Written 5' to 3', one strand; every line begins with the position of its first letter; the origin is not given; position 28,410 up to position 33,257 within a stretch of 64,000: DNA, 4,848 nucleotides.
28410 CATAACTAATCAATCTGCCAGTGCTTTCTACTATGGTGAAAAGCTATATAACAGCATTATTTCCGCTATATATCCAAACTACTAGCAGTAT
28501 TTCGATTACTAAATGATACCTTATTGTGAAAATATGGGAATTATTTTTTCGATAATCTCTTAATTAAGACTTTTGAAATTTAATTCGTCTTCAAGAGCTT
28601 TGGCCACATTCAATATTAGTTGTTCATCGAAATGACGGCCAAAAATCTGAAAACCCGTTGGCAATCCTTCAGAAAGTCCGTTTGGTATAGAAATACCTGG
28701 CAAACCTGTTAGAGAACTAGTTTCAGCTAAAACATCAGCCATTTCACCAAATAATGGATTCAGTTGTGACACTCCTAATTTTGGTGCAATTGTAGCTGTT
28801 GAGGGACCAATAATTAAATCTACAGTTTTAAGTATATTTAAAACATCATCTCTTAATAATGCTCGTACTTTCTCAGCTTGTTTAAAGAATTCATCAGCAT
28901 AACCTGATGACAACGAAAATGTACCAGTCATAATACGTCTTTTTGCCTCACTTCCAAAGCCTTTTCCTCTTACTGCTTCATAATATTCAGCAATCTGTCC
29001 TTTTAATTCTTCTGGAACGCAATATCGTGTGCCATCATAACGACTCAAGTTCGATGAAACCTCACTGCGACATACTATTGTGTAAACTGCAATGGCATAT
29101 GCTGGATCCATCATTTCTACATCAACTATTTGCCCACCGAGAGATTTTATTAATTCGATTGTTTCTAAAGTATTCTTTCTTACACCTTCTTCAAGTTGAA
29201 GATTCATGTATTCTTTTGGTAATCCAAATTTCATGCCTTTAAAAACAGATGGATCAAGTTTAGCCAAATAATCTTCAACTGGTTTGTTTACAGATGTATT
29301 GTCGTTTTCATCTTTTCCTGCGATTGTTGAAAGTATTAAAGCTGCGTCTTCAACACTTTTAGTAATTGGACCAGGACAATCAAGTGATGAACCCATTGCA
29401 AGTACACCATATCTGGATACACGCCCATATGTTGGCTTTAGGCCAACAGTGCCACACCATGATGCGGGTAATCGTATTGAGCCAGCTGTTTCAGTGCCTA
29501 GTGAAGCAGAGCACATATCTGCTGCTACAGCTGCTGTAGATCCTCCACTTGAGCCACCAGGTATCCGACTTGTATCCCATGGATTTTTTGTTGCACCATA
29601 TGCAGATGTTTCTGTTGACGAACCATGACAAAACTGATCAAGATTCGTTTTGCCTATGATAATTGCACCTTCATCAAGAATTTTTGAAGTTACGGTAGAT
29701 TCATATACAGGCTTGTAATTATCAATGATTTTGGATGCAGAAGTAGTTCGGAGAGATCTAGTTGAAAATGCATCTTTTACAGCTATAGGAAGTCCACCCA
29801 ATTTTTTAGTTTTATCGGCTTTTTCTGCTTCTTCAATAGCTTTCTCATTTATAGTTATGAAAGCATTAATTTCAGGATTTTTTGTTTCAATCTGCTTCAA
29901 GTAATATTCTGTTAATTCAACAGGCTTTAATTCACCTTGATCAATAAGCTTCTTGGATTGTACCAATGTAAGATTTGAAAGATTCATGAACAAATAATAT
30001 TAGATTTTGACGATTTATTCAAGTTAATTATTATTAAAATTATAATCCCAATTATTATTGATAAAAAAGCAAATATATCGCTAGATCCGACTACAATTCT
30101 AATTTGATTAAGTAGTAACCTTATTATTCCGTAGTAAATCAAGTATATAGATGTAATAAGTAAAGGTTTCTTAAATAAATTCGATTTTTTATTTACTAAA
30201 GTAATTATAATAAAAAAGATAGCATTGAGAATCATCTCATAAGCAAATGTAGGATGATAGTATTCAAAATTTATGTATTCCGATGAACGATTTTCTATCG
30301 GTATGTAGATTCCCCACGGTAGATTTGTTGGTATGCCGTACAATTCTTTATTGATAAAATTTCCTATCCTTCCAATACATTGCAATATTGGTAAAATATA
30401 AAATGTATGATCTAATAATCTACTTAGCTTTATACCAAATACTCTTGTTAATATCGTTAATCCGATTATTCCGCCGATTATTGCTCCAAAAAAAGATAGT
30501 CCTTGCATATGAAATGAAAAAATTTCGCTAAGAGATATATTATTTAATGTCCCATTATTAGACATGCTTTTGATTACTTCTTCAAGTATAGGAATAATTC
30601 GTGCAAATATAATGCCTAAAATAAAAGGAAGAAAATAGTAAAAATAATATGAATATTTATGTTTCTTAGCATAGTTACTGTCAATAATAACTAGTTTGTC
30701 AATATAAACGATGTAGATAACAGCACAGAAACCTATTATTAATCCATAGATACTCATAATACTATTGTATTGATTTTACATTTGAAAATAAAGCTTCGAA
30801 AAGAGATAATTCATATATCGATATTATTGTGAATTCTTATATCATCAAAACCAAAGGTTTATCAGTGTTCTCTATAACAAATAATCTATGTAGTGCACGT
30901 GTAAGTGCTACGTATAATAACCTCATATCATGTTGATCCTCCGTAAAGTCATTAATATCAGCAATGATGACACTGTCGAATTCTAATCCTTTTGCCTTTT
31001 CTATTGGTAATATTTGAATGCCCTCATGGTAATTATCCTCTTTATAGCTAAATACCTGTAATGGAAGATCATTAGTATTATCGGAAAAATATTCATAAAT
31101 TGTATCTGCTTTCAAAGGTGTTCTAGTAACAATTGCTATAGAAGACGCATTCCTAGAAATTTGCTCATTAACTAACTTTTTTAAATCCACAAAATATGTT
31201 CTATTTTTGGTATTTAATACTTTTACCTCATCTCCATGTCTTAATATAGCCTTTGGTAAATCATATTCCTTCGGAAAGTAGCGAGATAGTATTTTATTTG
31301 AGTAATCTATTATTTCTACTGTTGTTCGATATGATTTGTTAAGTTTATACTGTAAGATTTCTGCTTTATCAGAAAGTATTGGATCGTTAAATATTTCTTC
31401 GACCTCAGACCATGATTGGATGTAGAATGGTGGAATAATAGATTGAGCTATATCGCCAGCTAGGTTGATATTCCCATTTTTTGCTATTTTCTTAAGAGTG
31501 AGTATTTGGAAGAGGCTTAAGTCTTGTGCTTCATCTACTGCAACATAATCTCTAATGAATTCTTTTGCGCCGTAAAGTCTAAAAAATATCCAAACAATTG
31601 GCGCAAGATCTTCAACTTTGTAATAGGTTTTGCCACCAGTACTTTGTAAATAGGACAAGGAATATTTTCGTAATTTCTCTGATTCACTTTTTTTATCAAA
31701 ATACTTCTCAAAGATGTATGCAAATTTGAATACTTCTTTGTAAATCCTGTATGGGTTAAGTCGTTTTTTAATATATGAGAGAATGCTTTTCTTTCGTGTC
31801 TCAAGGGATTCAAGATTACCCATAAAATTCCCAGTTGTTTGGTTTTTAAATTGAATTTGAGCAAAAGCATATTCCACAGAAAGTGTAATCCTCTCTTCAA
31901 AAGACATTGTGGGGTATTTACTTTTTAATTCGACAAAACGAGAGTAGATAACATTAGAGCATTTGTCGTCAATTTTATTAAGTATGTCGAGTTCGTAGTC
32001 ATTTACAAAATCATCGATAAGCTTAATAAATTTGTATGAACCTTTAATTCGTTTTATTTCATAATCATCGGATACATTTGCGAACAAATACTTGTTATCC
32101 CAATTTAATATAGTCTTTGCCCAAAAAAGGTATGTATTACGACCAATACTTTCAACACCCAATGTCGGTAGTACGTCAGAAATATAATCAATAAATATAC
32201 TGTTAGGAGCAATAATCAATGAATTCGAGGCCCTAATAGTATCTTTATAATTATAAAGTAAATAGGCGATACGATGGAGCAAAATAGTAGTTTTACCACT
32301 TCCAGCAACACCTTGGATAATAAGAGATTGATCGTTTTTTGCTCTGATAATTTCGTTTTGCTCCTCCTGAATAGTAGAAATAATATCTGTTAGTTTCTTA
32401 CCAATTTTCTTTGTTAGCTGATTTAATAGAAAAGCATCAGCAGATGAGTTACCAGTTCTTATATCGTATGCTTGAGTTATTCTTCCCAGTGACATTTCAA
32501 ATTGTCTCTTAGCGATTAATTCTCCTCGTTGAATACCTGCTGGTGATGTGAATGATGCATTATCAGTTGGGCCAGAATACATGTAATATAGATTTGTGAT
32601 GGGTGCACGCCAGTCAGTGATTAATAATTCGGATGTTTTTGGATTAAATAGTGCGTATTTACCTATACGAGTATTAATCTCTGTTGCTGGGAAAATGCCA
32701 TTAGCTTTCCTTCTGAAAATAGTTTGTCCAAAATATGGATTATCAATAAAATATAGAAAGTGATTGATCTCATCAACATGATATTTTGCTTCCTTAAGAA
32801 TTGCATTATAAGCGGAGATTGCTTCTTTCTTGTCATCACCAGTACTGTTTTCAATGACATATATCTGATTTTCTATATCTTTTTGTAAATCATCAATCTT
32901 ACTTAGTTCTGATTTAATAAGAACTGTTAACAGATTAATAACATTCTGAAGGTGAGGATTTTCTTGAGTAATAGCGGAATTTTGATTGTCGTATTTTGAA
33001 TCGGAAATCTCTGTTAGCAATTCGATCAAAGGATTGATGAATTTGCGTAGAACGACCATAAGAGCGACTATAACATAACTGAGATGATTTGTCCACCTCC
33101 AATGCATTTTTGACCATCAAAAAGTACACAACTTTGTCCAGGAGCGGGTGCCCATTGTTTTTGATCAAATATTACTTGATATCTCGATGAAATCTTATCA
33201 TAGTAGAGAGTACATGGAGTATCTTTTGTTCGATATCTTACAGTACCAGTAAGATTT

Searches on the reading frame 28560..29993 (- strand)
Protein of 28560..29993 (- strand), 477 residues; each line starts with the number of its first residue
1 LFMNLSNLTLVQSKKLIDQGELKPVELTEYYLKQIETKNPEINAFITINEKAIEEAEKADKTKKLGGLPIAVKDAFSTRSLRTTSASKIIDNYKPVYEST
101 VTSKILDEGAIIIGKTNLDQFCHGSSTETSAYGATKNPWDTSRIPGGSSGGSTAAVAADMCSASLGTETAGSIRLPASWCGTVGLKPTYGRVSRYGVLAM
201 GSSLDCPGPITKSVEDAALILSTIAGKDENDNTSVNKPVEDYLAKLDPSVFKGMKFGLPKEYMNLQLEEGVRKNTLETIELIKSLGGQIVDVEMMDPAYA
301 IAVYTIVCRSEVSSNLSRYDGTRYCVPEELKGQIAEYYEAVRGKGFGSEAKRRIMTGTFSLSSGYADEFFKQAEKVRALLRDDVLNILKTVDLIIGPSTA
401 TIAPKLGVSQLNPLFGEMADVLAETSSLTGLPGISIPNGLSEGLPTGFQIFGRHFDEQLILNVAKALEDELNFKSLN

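Call 58: search_protein_families(library=ncbifam, proteins=[window:28560-29993:-], max_evalue=1e-10)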
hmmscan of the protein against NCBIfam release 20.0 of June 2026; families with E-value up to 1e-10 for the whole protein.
window:28560-29993:- (477 aa): 26 families (the best 25 are shown)
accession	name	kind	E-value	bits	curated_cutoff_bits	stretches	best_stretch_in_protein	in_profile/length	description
TIGR00132.1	gatA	equivalog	1.4e-152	508.8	481.1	1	15-471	3-464/466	Asp-tRNA(Asn)/Glu-tRNA(Gln) amidotransferase subunit GatA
NF005565.0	PRK07235.1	subfamily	1.6e-80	271.2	545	1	58-473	81-503/506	amidase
NF005517.0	PRK07139.1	equivalog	3.8e-77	259.9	546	1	57-472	29-434/439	amidase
NF006631.0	PRK09201.1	equivalog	5.6e-77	259.4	461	1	4-469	3-453/466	AtzE family amidohydrolase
NF005688.0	PRK07488.1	equivalog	8.8e-77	259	532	1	3-473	6-468/474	indoleacetamide hydrolase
NF004815.0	PRK06169.1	equivalog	3.2e-73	246.9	506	1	4-308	6-319/471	amidase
TIGR02715.1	amido_AtzE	subfamily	5.6e-73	246.4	425.75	1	12-469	4-446/452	AtzE family amidohydrolase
NF006006.0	PRK08137.1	equivalog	1.4e-69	235.3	534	1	5-469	31-509/529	amidase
NF004717.0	PRK06061.1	equivalog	3.2e-66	224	498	1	8-310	17-324/483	amidase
NF005686.0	PRK07486.1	subfamily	1.2e-61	208.9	465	1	5-299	11-315/486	amidase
NF006043.0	PRK08186.1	subfamily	4.5e-61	207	487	1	7-295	6-294/600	allophanate hydrolase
NF005450.0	PRK07042.1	equivalog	4.9e-59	200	458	1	5-294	4-296/464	amidase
NF004816.0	PRK06170.1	equivalog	2.4e-58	198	503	1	6-233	10-251/493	amidase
TIGR02713.1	allophanate_hyd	equivalog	2.4e-58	198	511.05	1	51-470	18-412/563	allophanate hydrolase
NF009119.0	PRK12470.1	equivalog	1.4e-56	192.4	498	1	11-234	12-241/462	amidase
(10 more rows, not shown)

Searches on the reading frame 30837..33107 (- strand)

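Call 58: search_protein_families(library=ncbifam, proteins=[window:30837-33107:-], max_evalue=1e-10)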
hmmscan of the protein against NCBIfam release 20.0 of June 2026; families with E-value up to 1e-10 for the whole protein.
window:30837-33107:- (756 aa): 7 families
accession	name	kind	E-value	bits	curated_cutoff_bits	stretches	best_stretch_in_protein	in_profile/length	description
NF041464.1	HelD_BACSU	equivalog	1.1e-82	278.2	419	2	113-371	88-352/779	RNA polymerase recycling motor HelD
NF041258.1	motor_HelR_2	exception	2.3e-42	145.1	1100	1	146-370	78-287/713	RNA polymerase recycling motor ATPase HelR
NF041254.1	motor_HelR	exception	7.3e-39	133.6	750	1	145-372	92-307/706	RNA polymerase recycling motor ATPase HelR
NF041465.1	HelD_MYCSM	equivalog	3.3e-37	127.9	1051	1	147-371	84-293/719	RNA polymerase recycling motor HelD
NF008743.0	PRK11773.1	equivalog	1.6e-13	49.9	965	0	240-285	4-48/720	DNA helicase II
TIGR01073.1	pcrA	equivalog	5.3e-13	48.2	911.2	0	520-675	211-365/725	DNA helicase PcrA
TIGR01075.1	uvrD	equivalog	5.6e-12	44.8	1144.45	0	244-285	3-43/715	DNA helicase II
